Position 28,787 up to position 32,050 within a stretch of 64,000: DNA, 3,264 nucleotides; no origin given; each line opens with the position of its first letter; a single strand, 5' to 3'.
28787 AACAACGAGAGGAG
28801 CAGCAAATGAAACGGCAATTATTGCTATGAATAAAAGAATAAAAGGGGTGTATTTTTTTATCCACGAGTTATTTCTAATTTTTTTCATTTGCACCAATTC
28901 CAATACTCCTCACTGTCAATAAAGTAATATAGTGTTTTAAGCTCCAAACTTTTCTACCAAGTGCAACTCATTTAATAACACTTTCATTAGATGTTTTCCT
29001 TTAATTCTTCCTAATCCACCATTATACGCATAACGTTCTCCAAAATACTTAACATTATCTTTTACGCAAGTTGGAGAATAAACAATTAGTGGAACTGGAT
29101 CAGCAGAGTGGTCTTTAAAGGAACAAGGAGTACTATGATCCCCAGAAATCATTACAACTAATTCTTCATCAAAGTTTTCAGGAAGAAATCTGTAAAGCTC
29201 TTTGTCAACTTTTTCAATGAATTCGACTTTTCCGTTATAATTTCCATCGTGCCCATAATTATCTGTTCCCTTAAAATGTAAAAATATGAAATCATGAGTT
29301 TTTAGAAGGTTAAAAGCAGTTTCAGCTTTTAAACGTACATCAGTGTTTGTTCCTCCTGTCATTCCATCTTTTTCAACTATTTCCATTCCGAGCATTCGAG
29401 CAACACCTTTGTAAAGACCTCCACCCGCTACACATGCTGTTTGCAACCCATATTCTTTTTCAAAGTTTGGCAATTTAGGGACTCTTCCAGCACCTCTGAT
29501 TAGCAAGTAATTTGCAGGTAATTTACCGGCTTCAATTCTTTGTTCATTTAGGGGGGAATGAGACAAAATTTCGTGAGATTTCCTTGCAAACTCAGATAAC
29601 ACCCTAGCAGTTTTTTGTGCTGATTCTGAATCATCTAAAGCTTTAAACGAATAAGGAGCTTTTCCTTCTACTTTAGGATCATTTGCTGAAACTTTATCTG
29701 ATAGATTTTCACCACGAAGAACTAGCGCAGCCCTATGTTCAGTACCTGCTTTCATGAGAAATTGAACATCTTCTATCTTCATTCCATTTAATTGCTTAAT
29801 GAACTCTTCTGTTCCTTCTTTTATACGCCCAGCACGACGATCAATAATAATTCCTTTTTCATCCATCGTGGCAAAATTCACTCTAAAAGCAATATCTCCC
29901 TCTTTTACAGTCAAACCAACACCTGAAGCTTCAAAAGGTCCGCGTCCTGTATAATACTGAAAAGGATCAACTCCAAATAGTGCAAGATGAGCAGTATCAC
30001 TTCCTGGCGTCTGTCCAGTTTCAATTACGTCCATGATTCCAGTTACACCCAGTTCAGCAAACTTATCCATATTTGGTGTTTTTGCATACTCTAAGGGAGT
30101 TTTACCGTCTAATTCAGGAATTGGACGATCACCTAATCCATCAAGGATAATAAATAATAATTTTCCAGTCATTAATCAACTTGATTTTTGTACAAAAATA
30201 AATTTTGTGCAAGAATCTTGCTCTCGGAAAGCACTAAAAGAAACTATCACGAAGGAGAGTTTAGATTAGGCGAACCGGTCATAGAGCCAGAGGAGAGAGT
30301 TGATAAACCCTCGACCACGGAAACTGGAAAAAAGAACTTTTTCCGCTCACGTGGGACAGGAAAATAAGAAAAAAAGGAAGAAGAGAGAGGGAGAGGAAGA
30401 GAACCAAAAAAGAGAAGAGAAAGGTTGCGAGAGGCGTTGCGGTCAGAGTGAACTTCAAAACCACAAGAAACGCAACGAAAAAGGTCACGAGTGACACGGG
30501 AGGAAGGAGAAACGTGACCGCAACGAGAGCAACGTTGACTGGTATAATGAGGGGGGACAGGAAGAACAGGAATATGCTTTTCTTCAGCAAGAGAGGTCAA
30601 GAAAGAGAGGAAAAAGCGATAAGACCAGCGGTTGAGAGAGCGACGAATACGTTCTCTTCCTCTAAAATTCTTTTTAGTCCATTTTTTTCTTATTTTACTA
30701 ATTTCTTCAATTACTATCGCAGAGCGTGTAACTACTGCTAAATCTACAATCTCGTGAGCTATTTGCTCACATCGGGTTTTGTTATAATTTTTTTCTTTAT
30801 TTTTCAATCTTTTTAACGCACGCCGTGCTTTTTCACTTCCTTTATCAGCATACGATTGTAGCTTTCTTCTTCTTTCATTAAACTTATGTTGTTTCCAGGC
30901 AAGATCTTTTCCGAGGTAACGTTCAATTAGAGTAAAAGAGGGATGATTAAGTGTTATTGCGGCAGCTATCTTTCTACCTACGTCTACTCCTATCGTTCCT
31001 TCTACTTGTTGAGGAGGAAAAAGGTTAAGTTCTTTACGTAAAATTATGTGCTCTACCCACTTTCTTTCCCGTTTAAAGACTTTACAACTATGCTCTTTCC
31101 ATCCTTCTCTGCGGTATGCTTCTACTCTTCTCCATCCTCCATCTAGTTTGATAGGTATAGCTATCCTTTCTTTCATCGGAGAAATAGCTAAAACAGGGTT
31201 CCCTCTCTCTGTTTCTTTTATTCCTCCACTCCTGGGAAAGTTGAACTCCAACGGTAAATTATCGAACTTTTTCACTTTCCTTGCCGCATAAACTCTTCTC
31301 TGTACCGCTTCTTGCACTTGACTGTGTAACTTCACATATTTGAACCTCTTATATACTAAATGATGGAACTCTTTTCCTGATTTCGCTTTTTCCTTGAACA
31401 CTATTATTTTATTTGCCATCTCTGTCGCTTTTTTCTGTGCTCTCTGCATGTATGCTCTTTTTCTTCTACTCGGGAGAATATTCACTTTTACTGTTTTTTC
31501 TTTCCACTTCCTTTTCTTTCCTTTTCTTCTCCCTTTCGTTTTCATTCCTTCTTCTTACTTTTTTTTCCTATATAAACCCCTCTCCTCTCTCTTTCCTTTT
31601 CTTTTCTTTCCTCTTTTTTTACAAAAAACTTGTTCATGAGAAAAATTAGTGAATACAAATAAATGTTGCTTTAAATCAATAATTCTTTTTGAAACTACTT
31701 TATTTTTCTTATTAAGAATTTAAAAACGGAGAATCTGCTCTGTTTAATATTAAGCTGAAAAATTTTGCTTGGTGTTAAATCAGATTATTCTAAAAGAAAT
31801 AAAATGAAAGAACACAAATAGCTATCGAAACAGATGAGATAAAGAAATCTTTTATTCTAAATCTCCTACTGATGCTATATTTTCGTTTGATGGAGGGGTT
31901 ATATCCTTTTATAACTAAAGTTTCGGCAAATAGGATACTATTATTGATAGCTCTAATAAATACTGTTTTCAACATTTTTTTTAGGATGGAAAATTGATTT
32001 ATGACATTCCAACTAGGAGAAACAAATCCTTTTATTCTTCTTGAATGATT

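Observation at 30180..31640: Second TnpB-only element (copy 2), 75 nt from the apgM start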

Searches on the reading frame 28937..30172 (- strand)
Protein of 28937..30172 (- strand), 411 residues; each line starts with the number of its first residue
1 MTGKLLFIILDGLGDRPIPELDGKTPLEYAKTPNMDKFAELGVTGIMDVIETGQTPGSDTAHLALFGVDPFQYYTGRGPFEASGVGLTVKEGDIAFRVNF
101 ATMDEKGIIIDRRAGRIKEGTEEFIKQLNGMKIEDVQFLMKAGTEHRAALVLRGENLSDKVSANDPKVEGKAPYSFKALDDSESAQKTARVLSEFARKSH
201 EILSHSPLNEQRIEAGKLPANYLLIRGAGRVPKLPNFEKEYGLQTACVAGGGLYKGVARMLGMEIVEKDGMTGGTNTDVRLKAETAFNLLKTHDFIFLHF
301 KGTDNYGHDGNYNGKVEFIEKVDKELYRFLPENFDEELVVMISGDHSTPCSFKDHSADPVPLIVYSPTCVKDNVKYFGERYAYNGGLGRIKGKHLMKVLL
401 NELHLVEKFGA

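Call 4: search_protein_families(library=pfam, proteins=[window:28937-30172:-], max_evalue=0.01)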
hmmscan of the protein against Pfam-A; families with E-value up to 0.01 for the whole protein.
window:28937-30172:- (411 aa): 3 families
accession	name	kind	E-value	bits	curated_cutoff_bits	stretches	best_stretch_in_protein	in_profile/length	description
PF01676.23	Metalloenzyme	-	5.3e-55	187.1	24.3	1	4-401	2-251/252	Metalloenzyme superfamily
PF10143.14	PhosphMutase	-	8.3e-53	179.2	21.5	1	39-209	1-170/170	2,3-bisphosphoglycerate-independent phosphoglycerate mutase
PF01663.27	Phosphodiest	-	0.0068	16.5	23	0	283-347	151-220/342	Type I phosphodiesterase / nucleotide pyrophosphatase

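Call 17: find_homologous_proteins(query=window:28940-30172:-, max_evalue=1e-60)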
Query window:28940-30172:- (411 aa): 7337 proteins with E <= 1e-60 among 8000 candidates; the best 120 are listed.
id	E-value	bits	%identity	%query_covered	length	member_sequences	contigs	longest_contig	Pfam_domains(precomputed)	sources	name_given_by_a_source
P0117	4.4e-276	933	100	100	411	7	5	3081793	PF10143.15,PF01676.24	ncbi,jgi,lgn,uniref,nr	ncbi:MAG: 2,3-bisphosphoglycerate-independent phosphoglycerate mutase [Candidatus Heimdallarchaeum a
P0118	4.4e-215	732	77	100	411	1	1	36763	PF10143.15,PF01676.24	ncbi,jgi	ncbi:MAG: 2,3-bisphosphoglycerate-independent phosphoglycerate mutase [Candidatus Heimdallarchaeacea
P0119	8.2e-213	725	75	100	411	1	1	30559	PF10143.15,PF01676.24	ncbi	-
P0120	3.7e-193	660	71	99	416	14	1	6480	PF10143.15,PF01676.24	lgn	-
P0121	2.1e-189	648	67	99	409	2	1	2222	PF10143.15,PF01676.24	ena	-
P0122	7.5e-188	643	67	99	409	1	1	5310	PF10143.15,PF01676.24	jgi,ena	-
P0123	2.1e-187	641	67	99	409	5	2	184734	PF10143.15,PF01676.24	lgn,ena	-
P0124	1.4e-186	638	67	99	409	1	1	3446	PF10143.15,PF01676.24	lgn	-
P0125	2.3e-186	638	67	99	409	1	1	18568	PF10143.15,PF01676.24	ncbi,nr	ncbi:MAG: 2,3-bisphosphoglycerate-independent phosphoglycerate mutase [Candidatus Heimdallarchaeota 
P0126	5.1e-186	637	67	99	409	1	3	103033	PF10143.15,PF01676.24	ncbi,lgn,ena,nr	ncbi:MAG: 2,3-bisphosphoglycerate-independent phosphoglycerate mutase [Candidatus Heimdallarchaeota 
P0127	6.0e-186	636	66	99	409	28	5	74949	PF10143.15,PF01676.24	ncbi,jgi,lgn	jgi:2,3-bisphosphoglycerate-independent phosphoglycerate mutase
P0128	8.4e-186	636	68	99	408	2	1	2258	PF10143.15,PF01676.24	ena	-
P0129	1.6e-185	635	67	99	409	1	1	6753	PF10143.15,PF01676.24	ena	-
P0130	3.5e-185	634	66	99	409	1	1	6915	PF10143.15,PF01676.24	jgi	-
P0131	4.3e-185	633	67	99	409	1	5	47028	PF10143.15,PF01676.24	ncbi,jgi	ncbi:MAG: 2,3-bisphosphoglycerate-independent phosphoglycerate mutase [Candidatus Heimdallarchaeacea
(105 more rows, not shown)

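Call 18: find_encoding_contigs(protein=P0117, flank=3500, max_places=10)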
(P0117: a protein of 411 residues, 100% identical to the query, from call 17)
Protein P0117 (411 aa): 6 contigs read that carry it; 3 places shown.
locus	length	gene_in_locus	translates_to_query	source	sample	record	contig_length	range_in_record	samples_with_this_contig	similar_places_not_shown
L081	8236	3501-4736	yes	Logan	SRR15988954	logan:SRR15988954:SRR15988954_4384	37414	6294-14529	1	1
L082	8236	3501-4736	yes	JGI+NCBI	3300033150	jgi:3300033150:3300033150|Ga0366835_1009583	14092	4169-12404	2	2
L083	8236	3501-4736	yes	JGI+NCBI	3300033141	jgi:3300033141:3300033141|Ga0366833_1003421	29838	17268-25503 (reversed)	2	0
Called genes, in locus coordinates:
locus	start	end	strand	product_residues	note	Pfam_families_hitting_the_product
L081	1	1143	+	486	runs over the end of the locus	PF03193:RsgA_GTPase (faint), PF00005:ABC_tran, PF00437:T2SSE (faint), PF02463:SMC_N (faint), PF13555:AAA_29 (faint), PF20720:nSTAND3 (faint), PF25199:nSTAND_NTPase5 (faint), PF00005:ABC_tran, +3 more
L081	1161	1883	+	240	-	PF02361:CbiQ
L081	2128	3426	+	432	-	PF07282:Cas12f1-like_TNB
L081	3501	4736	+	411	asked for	PF01676:Metalloenzyme, PF10143:PhosphMutase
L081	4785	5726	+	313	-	PF00892:EamA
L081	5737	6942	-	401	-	PF00155:Aminotran_1_2, PF01053:Cys_Met_Meta_PP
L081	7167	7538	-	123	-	-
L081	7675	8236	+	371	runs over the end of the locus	PF01513:NAD_kinase, PF00781:DAGK_cat (weak), PF20143:NAD_kinase_C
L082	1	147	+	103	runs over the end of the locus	-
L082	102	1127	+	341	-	PF01368:DHH, PF02272:DHHA1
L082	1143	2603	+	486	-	PF03193:RsgA_GTPase (faint), PF00005:ABC_tran, PF00437:T2SSE (faint), PF02463:SMC_N (faint), PF13555:AAA_29 (faint), PF20720:nSTAND3 (faint), PF25199:nSTAND_NTPase5 (faint), PF00005:ABC_tran, +3 more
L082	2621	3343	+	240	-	PF02361:CbiQ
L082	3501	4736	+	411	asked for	PF01676:Metalloenzyme, PF10143:PhosphMutase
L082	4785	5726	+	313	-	PF00892:EamA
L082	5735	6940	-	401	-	PF00155:Aminotran_1_2, PF01053:Cys_Met_Meta_PP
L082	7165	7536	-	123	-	-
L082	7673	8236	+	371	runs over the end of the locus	PF01513:NAD_kinase, PF00781:DAGK_cat (weak), PF20143:NAD_kinase_C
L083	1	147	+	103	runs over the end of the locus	-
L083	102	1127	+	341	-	PF01368:DHH, PF02272:DHHA1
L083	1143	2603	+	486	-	PF03193:RsgA_GTPase (faint), PF00005:ABC_tran, PF00437:T2SSE (faint), PF02463:SMC_N (faint), PF13555:AAA_29 (faint), PF20720:nSTAND3 (faint), PF25199:nSTAND_NTPase5 (faint), PF00005:ABC_tran, +3 more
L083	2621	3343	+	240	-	PF02361:CbiQ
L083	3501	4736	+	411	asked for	PF01676:Metalloenzyme, PF10143:PhosphMutase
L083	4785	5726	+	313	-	PF00892:EamA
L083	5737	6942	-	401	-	PF00155:Aminotran_1_2, PF01053:Cys_Met_Meta_PP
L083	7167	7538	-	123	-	-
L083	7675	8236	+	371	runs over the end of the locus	PF01513:NAD_kinase, PF00781:DAGK_cat (weak), PF20143:NAD_kinase_C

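Call 19: find_encoding_contigs(protein=P0118, flank=3500, max_places=4)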
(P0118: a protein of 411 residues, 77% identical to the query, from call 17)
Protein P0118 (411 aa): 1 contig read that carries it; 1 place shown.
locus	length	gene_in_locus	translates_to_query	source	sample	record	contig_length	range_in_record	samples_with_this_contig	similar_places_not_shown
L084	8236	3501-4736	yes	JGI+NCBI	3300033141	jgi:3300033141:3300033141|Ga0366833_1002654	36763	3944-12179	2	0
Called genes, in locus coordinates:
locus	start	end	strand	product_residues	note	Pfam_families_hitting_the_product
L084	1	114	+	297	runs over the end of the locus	PF01496:V_ATPase_I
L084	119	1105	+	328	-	PF01992:vATP-synt_AC39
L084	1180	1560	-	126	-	PF03259:Robl_LC7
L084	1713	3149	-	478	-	PF00587:tRNA-synt_2b, PF03129:HGTP_anticodon, PF09180:ProRS-C_1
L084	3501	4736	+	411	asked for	PF01676:Metalloenzyme, PF10143:PhosphMutase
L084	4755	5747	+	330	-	PF03151:TPT (faint), PF00892:EamA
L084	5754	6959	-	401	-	PF00155:Aminotran_1_2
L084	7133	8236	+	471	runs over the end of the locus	-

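Call 20: find_encoding_contigs(protein=P0119, flank=3500, max_places=4)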
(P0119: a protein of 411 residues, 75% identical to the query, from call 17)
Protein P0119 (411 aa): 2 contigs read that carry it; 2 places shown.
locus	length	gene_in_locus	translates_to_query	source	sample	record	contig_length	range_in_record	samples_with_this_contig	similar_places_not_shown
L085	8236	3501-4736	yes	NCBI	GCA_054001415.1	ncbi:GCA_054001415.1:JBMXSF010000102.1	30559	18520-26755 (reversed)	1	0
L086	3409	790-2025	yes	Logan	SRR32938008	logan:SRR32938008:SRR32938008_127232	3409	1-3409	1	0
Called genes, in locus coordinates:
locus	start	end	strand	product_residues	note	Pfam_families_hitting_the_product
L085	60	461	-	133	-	-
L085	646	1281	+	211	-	-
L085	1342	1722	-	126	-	PF03259:Robl_LC7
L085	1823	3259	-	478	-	PF00587:tRNA-synt_2b, PF03129:HGTP_anticodon, PF09180:ProRS-C_1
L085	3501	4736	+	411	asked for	PF01676:Metalloenzyme, PF10143:PhosphMutase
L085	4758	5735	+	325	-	PF00892:EamA, PF03151:TPT (faint), PF00892:EamA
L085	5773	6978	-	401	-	PF00155:Aminotran_1_2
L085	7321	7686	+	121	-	-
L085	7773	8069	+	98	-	-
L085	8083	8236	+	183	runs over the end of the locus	PF00025:Arf, PF00071:Ras, PF04670:Gtr1_RagA, PF08477:Roc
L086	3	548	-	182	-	?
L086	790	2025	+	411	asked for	PF01676:Metalloenzyme, PF10143:PhosphMutase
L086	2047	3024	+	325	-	PF00892:EamA, PF03151:TPT (faint), PF00892:EamA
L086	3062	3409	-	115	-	?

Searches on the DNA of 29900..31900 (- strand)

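Call 16: search_rna_families(source=window, start=29900, end=31900, threshold=evalue, max_evalue=10)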
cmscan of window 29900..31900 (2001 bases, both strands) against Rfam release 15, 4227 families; matches with E-value up to 10: 5.
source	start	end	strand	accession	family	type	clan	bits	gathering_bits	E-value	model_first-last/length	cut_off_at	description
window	30182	30219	+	RF00713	mir-239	Gene; miRNA;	-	19.1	49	0.8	1-74/74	no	mir-239 microRNA precursor family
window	30109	30175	-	RF01159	snoU18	Gene; snRNA; snoRNA; CD-box;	CL00047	18.5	47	8.7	1-71/71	no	Small nucleolar RNA U18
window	30983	31049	-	RF00621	CoTC_ribozyme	Gene; ribozyme;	-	17.4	58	2.4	1-191/191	no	Beta-globin co-transcriptional cleavage ribozyme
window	31178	31227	+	RF04274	mir-9223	Gene; miRNA;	-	16.6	53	5.8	14-63/76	no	mir-9223 microRNA precursor family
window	31069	31213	+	RF01956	NEAT1_2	Gene; lncRNA;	-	14.9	60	4.1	1-116/116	no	Nuclear enriched abundant transcript 1 conserved region 2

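Call 67: build_rna_model(alignment_id=A5)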
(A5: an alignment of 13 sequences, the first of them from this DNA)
Model R1 built from alignment A5 (13 sequences, 186 columns); structure: RNAalifold consensus.
model positions 154; base pairs 36; branch points 3; effective number of sequences 1.65; information 0.591 bits per position. Calibrated on 0.2 Mb of random sequence (short: E-values are rough).
structure used (alignment columns):
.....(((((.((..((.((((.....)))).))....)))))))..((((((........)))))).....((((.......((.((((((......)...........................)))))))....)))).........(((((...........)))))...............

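Call 68: search_with_rna_model(model_id=R1, source=window, max_evalue=10, show_alignments=2)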
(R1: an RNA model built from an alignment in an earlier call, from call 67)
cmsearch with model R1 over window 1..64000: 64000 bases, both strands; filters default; matches with E-value up to 10: 3.
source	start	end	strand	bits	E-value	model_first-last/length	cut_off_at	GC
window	30175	30359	-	129.3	2e-31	1-154/154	no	0.41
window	30105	30225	+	8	1.9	1-154/154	no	0.31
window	20554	20579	-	6.2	5.6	1-154/154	no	0.15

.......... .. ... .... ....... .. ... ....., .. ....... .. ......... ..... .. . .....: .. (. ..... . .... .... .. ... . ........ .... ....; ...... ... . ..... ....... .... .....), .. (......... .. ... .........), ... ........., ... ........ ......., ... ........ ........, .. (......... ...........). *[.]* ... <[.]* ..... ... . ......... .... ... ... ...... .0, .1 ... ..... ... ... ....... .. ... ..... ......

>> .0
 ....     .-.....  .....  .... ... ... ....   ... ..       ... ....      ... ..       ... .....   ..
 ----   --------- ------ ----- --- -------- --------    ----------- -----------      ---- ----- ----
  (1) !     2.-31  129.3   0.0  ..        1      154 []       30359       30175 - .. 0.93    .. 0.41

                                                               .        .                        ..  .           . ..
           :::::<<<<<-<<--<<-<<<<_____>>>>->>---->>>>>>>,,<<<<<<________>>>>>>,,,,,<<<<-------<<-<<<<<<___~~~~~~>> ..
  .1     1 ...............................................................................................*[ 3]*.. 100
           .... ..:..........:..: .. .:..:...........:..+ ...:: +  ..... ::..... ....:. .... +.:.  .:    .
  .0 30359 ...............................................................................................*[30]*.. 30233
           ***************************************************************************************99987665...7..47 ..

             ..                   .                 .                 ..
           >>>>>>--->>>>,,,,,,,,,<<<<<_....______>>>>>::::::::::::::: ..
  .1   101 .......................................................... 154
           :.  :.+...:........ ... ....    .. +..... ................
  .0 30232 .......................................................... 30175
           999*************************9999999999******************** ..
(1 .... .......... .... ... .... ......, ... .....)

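Call 69: search_with_rna_model(model_id=R1, sources=[L001, L002, L003, L004, L005, L006, L007, L008, L009, L010, L011, L012, L013, L014, L015, L016, L017, L018, L019, L023, L081, L082, L083, L084, L085, L087, L088, L089, L090, L091, L092, L093, L094, L095, L096, L097, L098], max_evalue=0.01)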
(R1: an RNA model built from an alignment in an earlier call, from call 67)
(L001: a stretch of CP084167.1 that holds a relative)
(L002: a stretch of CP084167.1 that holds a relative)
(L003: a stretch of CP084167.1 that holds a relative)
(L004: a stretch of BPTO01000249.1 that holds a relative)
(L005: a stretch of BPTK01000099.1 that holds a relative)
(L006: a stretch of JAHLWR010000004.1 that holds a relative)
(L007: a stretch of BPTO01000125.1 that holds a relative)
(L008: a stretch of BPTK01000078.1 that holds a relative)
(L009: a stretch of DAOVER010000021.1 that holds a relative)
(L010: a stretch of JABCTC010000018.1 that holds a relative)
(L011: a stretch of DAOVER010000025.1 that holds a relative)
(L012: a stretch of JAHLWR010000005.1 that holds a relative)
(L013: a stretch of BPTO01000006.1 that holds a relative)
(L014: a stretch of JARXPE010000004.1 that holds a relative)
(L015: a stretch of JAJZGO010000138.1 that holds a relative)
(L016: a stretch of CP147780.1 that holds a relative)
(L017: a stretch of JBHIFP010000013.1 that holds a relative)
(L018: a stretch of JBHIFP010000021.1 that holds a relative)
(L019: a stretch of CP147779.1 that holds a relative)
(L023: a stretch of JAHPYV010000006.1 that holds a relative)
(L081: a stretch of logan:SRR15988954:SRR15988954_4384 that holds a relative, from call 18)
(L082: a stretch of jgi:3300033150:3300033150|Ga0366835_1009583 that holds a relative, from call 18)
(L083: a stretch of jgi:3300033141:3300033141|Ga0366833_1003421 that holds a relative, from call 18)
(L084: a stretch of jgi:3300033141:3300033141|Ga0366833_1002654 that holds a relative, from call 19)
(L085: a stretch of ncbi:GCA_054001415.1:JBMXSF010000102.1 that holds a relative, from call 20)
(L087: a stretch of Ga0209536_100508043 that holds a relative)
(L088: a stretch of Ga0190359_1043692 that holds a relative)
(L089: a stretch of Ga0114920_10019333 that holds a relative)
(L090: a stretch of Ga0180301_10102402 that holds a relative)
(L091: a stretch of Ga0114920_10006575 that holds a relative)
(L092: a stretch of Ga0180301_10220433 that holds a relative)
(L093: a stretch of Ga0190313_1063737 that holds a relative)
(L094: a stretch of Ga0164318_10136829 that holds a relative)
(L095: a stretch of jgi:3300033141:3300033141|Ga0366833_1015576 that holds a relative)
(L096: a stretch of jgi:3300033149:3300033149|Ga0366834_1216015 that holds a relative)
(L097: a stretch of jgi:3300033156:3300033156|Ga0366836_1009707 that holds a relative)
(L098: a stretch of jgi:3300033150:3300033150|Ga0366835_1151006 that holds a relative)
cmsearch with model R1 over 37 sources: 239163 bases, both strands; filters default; matches with E-value up to 0.01: 24.
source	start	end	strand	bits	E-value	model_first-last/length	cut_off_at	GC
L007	5187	5340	+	169.1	5.1e-41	1-154/154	no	0.49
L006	5187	5340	+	165.1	5.3e-40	1-154/154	no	0.48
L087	1295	1451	+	165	5.6e-40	1-154/154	no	0.43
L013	5187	5340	+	160.9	6.4e-39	1-154/154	no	0.47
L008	5181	5337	+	160.8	6.8e-39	1-154/154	no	0.42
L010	5172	5327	+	155.1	1.8e-37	1-154/154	no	0.42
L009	5181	5336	+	153.5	4.8e-37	1-154/154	no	0.44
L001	5241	5399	+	144.1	1.2e-34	1-154/154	no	0.45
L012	5191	5336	+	139.1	2.3e-33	1-154/154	no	0.47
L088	1207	1369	+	136.4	1.1e-32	1-154/154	no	0.42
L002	5211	5373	+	135.3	2.1e-32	1-154/154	no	0.43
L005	4370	4523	+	134.2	4.2e-32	1-154/154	no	0.47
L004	4405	4554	+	133.7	5.7e-32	1-154/154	no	0.46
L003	5205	5367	+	131.1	2.6e-31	1-154/154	no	0.42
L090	1323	1481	+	131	2.8e-31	1-154/154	no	0.43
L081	3314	3498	+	129.3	7.5e-31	1-154/154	no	0.41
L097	4187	4371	+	124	1.6e-29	1-154/154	no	0.42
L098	2194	2378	+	124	1.6e-29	1-154/154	no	0.42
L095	1431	1614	+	123.5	2.2e-29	1-154/154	no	0.43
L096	1431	1614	+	123.5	2.2e-29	1-154/154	no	0.43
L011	5181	5284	+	95.5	3.2e-22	1-105/154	3'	0.49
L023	5077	5253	+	21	0.0034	1-154/154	no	0.55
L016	5078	5255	+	20.2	0.0053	1-154/154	no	0.54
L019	5063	5240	+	19.9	0.0066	1-154/154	no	0.65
